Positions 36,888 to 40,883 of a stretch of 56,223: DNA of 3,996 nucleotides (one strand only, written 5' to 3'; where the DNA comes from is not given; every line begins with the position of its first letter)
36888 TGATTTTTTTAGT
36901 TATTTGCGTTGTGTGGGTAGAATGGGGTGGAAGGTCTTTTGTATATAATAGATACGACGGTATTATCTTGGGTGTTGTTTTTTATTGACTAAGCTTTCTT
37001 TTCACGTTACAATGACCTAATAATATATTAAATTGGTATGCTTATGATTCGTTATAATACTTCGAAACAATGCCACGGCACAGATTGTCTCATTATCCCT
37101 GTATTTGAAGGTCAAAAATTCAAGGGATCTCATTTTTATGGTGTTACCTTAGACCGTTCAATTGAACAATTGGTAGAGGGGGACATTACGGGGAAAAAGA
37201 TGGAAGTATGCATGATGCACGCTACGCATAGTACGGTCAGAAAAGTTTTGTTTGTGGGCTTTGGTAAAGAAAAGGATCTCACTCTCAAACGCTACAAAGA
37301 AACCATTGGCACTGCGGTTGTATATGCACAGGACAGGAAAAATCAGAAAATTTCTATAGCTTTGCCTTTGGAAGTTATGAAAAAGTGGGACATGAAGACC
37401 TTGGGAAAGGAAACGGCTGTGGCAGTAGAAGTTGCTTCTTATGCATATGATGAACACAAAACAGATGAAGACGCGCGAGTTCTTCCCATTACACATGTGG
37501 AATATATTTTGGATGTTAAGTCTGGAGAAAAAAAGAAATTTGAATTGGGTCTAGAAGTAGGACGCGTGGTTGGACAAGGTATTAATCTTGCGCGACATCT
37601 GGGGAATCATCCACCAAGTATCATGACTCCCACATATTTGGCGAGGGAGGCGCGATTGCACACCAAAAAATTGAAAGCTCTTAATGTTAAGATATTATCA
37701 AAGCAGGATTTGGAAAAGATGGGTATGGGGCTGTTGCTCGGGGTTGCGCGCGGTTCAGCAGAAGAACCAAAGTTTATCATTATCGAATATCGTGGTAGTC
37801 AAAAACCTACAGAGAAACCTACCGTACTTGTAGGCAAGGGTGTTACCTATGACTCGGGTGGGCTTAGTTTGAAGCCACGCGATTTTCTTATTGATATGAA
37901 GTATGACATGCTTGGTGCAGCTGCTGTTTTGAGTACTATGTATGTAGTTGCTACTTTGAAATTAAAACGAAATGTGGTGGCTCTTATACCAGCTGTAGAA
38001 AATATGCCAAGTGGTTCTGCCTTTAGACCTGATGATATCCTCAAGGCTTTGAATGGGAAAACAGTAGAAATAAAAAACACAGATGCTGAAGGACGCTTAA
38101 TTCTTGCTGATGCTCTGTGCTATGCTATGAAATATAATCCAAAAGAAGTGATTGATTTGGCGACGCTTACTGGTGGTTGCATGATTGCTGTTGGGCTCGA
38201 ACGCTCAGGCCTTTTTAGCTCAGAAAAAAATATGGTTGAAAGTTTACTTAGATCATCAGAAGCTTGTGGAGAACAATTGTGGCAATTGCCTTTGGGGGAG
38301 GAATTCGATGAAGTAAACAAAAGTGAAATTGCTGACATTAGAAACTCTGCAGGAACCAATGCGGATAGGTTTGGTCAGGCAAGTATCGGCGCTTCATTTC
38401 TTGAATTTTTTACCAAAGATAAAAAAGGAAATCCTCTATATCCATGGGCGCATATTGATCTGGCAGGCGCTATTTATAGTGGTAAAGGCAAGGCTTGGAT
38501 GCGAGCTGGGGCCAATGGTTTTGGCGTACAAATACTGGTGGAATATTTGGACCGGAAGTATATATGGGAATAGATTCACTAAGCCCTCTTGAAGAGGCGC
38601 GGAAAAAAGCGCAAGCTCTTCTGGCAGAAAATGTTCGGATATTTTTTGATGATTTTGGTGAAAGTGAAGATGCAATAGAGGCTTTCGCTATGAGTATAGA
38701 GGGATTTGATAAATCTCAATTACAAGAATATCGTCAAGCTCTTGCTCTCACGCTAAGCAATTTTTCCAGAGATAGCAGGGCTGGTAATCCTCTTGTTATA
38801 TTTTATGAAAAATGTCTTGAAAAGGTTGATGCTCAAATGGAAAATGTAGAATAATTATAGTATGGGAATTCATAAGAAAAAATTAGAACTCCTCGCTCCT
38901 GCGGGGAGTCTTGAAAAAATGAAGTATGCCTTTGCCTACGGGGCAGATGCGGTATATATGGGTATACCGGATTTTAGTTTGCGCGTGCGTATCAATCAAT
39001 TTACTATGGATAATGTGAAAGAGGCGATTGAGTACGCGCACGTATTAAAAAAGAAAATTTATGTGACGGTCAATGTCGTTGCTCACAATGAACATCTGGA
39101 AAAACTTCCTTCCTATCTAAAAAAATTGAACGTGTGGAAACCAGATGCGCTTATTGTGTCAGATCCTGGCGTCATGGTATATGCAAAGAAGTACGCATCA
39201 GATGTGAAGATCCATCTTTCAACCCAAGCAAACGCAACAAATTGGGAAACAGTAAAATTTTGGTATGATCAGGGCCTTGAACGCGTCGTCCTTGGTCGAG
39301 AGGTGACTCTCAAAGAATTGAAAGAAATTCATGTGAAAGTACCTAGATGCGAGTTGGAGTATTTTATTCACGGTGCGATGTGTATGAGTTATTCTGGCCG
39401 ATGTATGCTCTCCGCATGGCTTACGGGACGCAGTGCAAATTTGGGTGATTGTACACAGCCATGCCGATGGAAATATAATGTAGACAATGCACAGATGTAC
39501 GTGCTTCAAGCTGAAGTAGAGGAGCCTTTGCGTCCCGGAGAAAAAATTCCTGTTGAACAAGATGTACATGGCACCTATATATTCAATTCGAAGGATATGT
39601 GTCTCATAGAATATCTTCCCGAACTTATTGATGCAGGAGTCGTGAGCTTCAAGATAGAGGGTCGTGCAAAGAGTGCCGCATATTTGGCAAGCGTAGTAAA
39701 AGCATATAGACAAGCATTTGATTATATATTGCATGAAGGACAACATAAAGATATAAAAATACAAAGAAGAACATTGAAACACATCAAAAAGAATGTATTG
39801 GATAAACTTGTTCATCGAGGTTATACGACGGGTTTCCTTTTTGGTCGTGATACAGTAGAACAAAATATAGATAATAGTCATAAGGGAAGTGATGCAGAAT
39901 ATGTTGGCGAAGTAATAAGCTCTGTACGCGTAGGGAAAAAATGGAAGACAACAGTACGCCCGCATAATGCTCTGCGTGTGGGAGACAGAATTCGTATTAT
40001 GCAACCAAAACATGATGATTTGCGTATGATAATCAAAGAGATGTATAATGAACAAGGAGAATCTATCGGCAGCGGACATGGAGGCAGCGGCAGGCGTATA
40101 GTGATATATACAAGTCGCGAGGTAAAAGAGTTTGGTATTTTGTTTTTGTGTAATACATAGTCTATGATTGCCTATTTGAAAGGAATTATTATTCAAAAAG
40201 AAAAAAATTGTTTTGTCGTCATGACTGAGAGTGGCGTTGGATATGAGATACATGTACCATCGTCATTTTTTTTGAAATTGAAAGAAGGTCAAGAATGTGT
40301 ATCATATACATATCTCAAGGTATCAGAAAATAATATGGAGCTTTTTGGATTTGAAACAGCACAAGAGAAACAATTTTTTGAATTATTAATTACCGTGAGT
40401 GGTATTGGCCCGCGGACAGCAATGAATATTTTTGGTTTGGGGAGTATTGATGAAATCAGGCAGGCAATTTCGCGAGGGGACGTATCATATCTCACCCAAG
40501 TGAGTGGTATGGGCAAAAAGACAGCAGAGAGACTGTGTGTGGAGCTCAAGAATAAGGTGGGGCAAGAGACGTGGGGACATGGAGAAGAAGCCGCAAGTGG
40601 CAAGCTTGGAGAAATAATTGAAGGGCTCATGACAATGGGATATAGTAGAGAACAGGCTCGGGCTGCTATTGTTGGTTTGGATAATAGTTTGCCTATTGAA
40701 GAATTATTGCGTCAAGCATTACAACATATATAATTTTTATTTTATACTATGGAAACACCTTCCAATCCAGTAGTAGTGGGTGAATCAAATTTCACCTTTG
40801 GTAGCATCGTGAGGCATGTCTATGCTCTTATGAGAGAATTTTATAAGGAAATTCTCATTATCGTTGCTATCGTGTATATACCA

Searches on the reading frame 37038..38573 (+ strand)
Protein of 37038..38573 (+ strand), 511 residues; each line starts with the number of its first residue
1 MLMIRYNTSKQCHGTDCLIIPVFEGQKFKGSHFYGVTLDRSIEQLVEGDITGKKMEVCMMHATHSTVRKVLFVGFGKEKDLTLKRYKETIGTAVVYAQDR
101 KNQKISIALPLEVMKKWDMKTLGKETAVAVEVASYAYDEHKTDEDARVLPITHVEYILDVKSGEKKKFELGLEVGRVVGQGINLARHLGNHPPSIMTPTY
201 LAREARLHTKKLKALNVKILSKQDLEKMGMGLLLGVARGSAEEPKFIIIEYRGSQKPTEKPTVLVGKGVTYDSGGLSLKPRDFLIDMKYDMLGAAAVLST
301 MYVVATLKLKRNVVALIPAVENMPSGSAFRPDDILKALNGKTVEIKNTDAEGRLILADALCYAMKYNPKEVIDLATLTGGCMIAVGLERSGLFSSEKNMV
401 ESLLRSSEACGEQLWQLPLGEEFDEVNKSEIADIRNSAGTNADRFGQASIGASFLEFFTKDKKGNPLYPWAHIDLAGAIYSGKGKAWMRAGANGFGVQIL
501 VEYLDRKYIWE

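Call 69: search_protein_families(library=pfam, proteins=[window:37038-38573:+], max_evalue=0.001)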
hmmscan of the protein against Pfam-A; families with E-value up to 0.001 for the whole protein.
window:37038-38573:+ (511 aa): 2 families
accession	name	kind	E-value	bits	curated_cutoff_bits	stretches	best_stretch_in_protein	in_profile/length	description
PF00883.26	Peptidase_M17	-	1.3e-112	376.6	25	1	183-501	1-310/310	Cytosol aminopeptidase family, catalytic domain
PF02789.23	Peptidase_M17_N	-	1.2e-13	51.6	23.4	1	19-143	1-128/129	Cytosol aminopeptidase family, N-terminal domain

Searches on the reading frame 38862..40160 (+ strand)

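Call 69: search_protein_families(library=pfam, proteins=[window:38862-40160:+], max_evalue=0.001)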
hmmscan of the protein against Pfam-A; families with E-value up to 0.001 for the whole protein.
window:38862-40160:+ (432 aa): 2 families
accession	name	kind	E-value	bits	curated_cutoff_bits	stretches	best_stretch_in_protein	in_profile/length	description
PF01136.24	Peptidase_U32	-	3.8e-88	295.1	22.4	1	79-330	1-231/233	Peptidase family U32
PF16325.11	Peptidase_U32_C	-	5.8e-09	36.4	28.2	1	345-425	3-80/83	Peptidase family U32 C-terminal domain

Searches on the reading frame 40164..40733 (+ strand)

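Call 69: search_protein_families(library=pfam, proteins=[window:40164-40733:+], max_evalue=0.001)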
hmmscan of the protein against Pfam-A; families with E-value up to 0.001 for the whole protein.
window:40164-40733:+ (189 aa): 4 families
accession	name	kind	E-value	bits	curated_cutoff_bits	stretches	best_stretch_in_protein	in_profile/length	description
PF01330.27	RuvA_N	-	1.1e-17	64.4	23.6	1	1-62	1-61/61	RuvA N terminal domain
PF14520.12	HHH_5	-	2.2e-16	60.5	27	1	72-129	1-56/57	Helix-hairpin-helix domain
PF07499.19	RuvA_C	-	2e-07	31.8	24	1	148-189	3-46/47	RuvA, C-terminal domain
PF00633.29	HHH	-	0.00017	21.7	24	0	110-124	13-27/30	Helix-hairpin-helix motif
